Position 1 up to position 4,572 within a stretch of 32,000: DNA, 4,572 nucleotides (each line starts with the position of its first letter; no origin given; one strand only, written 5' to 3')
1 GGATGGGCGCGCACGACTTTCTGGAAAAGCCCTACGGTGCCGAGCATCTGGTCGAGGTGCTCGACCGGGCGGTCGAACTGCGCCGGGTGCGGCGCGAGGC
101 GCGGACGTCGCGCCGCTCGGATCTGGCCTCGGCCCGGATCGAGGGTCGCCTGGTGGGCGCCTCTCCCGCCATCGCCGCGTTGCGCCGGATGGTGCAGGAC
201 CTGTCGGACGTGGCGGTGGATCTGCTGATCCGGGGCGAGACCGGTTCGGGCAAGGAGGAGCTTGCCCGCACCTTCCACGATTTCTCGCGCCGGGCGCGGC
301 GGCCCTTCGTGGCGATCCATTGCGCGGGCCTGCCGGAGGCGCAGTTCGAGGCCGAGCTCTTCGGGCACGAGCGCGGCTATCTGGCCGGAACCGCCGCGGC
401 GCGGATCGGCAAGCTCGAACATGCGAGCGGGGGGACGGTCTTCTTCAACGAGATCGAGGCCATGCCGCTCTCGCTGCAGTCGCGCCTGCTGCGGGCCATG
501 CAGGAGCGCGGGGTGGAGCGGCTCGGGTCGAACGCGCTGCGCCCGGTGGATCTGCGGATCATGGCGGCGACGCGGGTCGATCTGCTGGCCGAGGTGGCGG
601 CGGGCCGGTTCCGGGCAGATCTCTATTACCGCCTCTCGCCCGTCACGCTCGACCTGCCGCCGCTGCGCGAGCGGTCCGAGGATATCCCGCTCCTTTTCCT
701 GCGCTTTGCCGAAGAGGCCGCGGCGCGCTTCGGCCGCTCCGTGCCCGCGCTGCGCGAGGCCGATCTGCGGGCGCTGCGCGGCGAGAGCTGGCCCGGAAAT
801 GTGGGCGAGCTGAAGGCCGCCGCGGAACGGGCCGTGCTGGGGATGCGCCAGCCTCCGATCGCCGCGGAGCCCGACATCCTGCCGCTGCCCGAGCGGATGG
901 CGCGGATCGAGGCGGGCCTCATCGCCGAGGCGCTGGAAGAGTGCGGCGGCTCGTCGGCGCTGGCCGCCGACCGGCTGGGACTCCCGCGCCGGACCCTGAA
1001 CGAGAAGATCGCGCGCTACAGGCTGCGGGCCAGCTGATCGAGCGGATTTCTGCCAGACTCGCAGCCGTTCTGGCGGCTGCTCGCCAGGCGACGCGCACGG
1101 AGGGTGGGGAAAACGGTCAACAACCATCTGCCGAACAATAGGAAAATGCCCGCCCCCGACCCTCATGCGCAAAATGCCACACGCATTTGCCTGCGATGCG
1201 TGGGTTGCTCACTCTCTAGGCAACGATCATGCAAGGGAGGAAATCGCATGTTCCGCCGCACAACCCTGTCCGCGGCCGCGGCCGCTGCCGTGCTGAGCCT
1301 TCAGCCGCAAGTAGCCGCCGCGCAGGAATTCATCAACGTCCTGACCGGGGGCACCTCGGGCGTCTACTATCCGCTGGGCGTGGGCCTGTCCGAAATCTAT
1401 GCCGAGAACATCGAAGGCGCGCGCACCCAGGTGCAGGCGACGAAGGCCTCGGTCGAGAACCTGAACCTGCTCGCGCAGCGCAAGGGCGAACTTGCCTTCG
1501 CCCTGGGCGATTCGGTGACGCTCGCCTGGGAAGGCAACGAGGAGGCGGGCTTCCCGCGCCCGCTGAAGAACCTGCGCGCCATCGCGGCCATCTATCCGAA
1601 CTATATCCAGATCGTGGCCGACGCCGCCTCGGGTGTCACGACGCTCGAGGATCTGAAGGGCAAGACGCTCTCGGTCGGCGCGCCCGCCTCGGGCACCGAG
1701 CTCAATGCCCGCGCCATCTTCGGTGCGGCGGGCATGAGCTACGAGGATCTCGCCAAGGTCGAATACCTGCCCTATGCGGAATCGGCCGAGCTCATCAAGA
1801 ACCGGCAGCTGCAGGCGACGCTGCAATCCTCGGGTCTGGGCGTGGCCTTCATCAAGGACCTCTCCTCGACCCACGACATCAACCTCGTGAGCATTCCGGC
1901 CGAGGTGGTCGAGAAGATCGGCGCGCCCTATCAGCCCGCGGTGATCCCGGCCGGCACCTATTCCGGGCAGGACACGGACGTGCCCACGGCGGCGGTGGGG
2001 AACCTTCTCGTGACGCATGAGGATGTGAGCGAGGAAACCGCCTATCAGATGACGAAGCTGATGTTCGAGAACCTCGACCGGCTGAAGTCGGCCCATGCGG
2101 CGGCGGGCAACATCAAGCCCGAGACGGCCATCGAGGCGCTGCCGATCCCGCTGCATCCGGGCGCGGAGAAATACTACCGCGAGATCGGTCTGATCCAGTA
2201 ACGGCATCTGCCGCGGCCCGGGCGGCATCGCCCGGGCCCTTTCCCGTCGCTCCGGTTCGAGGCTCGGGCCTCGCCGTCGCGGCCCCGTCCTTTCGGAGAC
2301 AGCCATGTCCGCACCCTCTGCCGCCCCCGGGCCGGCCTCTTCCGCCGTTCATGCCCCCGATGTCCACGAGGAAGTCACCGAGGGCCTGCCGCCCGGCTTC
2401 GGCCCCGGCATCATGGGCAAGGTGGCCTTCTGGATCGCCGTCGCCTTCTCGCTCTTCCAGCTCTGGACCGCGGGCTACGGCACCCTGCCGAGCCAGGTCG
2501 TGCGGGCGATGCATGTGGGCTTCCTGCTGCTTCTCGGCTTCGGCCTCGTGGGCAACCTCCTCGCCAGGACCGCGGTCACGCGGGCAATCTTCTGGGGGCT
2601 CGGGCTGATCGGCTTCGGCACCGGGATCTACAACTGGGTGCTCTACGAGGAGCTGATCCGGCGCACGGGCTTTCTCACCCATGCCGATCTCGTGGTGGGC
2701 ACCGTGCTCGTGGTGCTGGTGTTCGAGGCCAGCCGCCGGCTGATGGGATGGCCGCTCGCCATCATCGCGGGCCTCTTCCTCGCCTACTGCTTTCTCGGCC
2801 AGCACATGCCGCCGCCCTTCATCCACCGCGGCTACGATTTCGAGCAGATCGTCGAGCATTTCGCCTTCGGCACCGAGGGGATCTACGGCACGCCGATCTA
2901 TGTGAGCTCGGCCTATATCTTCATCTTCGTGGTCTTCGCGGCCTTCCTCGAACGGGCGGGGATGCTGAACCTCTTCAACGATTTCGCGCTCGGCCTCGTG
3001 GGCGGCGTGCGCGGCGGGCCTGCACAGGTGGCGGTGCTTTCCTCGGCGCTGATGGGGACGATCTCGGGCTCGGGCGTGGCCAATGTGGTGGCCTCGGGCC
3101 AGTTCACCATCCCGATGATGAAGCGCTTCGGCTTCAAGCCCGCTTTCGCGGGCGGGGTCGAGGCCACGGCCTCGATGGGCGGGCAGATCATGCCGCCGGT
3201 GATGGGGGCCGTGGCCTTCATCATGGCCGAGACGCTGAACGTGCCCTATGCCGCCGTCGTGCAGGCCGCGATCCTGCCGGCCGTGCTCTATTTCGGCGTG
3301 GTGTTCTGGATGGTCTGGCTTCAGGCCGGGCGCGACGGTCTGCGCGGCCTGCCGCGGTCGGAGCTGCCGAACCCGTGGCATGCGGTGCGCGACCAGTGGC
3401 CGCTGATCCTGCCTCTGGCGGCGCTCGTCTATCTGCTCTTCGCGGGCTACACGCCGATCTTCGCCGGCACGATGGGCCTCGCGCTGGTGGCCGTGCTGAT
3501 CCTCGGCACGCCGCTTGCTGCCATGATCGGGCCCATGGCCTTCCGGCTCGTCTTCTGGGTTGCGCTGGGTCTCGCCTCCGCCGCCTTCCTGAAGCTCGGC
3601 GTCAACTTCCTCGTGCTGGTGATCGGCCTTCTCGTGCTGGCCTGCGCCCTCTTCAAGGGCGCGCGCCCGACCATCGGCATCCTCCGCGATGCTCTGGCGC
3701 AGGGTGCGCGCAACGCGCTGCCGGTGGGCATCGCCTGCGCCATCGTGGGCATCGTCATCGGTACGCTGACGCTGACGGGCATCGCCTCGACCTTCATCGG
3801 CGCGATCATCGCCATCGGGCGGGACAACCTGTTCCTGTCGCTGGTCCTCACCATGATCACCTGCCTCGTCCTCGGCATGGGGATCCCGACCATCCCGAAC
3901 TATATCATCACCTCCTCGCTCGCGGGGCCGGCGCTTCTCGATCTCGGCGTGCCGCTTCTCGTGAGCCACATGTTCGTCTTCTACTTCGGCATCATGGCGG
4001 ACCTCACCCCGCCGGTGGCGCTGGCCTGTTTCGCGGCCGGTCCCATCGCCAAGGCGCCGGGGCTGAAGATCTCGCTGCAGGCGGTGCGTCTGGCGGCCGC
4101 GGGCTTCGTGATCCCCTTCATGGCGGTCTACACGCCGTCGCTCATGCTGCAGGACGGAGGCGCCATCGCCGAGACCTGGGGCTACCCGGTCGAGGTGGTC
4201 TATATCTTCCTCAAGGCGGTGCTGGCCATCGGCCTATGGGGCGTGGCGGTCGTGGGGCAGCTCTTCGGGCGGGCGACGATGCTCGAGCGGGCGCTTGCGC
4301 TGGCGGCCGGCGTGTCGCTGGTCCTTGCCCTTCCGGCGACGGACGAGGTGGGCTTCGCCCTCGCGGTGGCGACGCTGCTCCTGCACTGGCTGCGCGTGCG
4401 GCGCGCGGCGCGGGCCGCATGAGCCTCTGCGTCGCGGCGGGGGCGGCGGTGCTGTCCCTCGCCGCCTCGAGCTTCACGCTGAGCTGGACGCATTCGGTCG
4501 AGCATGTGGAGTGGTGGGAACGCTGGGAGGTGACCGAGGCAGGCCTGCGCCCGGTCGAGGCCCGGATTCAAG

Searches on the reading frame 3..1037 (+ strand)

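Call 39: search_protein_families(library=pfam, proteins=[window:3-1037:+], max_evalue=0.001)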
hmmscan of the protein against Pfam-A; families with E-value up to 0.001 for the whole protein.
window:3-1037:+ (344 aa): 5 families
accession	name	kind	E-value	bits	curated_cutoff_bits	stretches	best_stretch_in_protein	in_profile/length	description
PF00158.32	Sigma54_activat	-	7.2e-54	182.4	20.2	1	50-216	1-167/168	Sigma-54 interaction domain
PF14532.12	Sigma54_activ_2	-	6.7e-21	75.4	25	1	51-221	1-138/138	Sigma-54 interaction domain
PF25601.1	AAA_lid_14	-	6.7e-14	51.9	27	1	222-288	1-67/87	AAA+ ATPase lid domain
PF02954.25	HTH_8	-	4.6e-11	42.7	22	1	299-339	2-42/42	Bacterial regulatory protein, Fis family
PF07728.20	AAA_5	-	0.00028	21.4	22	1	73-184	1-108/139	AAA domain (dynein-related subfamily)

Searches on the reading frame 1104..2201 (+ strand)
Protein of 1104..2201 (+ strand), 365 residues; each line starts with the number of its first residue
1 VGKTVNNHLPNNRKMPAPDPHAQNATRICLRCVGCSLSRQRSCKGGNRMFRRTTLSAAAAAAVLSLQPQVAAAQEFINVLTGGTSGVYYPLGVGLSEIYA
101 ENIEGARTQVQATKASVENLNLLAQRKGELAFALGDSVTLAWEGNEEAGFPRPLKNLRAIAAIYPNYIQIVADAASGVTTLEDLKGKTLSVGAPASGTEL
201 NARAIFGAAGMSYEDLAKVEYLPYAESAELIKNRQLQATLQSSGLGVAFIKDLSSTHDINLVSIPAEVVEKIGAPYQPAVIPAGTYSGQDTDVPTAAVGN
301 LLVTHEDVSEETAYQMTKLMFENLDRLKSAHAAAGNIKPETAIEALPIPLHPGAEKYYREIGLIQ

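Call 39: search_protein_families(library=pfam, proteins=[window:1104-2201:+], max_evalue=0.001)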
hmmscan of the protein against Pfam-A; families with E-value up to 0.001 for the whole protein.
window:1104-2201:+ (365 aa): 3 families
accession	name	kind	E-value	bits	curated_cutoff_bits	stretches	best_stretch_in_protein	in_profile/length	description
PF16868.10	NMT1_3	-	6.7e-103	344.7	27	1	80-362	2-289/289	NMT1-like family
PF09084.16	NMT1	-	7.6e-05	23.1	20.5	1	120-221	35-127/216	NMT1/THI5 like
PF12974.12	Phosphonate-bd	-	0.00066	19.6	27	0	165-222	84-142/242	ABC transporter, phosphonate, periplasmic substrate-binding protein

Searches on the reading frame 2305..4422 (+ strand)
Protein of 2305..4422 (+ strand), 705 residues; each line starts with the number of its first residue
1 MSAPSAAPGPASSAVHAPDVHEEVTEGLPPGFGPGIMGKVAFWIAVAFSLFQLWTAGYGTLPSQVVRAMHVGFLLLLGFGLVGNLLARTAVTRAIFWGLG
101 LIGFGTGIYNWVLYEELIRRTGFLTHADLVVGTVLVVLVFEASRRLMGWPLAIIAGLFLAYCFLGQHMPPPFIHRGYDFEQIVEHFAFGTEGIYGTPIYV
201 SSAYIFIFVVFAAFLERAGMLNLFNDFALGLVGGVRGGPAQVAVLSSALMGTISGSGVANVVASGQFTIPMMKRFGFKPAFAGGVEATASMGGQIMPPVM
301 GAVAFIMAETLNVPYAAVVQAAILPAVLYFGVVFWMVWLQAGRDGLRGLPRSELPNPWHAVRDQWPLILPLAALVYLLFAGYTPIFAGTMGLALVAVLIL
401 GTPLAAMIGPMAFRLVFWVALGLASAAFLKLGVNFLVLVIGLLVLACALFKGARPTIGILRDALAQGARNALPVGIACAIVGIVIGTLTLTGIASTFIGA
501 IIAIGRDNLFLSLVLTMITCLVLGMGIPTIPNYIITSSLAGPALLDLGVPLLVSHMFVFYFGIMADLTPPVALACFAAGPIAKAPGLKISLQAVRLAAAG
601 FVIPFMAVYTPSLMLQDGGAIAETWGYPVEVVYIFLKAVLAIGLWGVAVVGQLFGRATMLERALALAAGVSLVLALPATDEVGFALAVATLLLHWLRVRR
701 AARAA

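Call 39: search_protein_families(library=pfam, proteins=[window:2305-4422:+], max_evalue=0.001)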
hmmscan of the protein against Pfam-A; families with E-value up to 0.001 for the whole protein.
window:2305-4422:+ (705 aa): 1 family
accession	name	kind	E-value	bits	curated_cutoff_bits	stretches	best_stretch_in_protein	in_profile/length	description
PF06808.19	DctM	-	7.2e-81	272.6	23.8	2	135-399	2-249/413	Tripartite ATP-independent periplasmic transporter, DctM component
